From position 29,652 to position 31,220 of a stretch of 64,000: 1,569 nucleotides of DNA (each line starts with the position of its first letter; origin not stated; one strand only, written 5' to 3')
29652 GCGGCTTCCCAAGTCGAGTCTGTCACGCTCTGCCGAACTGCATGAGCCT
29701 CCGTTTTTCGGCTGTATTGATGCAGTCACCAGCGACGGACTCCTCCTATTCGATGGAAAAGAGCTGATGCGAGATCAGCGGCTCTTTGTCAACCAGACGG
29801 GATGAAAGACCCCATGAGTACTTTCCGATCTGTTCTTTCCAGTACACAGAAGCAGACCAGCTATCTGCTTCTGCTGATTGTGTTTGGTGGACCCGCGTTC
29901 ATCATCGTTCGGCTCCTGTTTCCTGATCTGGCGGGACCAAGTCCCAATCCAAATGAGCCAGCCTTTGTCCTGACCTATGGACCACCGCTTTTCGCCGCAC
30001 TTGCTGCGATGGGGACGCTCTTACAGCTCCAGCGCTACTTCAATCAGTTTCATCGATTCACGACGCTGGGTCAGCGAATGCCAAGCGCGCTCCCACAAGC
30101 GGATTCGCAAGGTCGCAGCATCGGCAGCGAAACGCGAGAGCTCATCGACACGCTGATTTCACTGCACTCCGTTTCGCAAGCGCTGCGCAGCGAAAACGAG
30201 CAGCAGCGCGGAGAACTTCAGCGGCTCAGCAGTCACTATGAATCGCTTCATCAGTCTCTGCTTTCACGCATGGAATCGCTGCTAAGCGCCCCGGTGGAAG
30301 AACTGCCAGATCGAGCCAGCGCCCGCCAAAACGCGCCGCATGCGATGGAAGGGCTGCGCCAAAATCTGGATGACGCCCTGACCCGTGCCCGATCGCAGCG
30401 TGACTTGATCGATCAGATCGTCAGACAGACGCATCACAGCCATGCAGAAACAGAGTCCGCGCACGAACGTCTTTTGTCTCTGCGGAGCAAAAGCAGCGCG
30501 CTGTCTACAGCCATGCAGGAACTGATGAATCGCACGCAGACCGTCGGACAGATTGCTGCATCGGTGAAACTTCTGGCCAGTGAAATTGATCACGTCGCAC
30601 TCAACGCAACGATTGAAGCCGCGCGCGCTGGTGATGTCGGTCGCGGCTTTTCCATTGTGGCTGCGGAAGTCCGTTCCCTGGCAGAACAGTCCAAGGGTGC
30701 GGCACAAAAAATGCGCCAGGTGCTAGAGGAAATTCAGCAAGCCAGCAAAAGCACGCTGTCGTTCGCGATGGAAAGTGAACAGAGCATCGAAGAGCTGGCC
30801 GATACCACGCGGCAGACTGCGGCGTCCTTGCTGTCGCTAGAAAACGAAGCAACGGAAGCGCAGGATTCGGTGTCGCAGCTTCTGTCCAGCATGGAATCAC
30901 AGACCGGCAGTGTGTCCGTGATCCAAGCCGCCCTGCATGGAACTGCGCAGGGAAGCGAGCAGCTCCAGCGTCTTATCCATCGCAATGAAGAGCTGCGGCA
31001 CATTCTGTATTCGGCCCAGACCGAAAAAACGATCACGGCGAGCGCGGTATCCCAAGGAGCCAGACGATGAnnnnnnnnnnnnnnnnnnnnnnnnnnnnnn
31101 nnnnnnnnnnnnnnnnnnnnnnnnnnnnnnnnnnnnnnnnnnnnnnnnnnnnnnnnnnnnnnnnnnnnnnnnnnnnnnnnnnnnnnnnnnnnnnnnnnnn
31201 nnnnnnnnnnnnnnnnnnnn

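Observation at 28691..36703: Chemosensory operon with an embedded orphan UrtA/AmiC-family binding lipoprotein and no adaptation enzymes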

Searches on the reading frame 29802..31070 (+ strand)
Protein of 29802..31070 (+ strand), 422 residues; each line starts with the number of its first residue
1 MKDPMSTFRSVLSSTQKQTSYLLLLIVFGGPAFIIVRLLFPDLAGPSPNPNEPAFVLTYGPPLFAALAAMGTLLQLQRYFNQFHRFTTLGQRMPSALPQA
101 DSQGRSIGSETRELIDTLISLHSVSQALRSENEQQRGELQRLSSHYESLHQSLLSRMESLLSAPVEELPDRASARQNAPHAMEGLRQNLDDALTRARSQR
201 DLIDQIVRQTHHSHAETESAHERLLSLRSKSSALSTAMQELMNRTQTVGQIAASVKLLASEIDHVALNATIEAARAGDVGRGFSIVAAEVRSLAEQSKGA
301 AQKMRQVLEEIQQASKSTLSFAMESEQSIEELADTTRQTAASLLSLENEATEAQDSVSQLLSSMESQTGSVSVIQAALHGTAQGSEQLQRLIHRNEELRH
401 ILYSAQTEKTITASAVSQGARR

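Call 4: search_protein_families(library=pfam, proteins=[window:29802-31070:+])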
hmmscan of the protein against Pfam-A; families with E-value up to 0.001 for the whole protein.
window:29802-31070:+ (422 aa): 1 family
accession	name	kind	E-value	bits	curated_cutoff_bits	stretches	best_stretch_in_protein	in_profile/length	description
PF00015.26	MCPsignal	-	2.5e-24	86.5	34.6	1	234-379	21-166/172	Methyl-accepting chemotaxis protein (MCP) signalling domain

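Call 28: search_protein_families(library=ncbifam, proteins=[window:29802-31070:+], max_evalue=0.00001)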
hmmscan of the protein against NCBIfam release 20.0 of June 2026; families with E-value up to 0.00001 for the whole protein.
window:29802-31070:+ (422 aa): 7 families
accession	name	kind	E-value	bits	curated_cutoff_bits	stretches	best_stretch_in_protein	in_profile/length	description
NF058645.1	MCPCtpMPsAe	equivalog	6.4e-15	54.9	900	1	208-388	348-528/558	methyl-accepting chemotaxis protein CtpM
NF007309.0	PRK09793.1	equivalog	1.5e-14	53.9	903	1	230-391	339-504/533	methyl-accepting chemotaxis protein IV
NF041847.1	transduc_aer2_vibrio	equivalog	3.6e-13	48.6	1200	1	236-367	586-720/804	aerotaxis transducer Aer2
NF047851.1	MCPCitTducer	equivalog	1.8e-12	47.2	900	1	236-380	348-496/553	methyl-accepting chemotaxis citrate transducer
NF011615.0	PRK15041.1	equivalog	1e-10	41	947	1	236-392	349-509/554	methyl-accepting chemotaxis protein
NF011622.0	PRK15048.1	equivalog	2.6e-10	40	900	1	236-407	347-522/553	methyl-accepting chemotaxis protein II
NF050802.1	AspChtxCcaA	equivalog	3.9e-09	35.4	1300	1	229-348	553-665/700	aspartate chemotaxis receptor CcaA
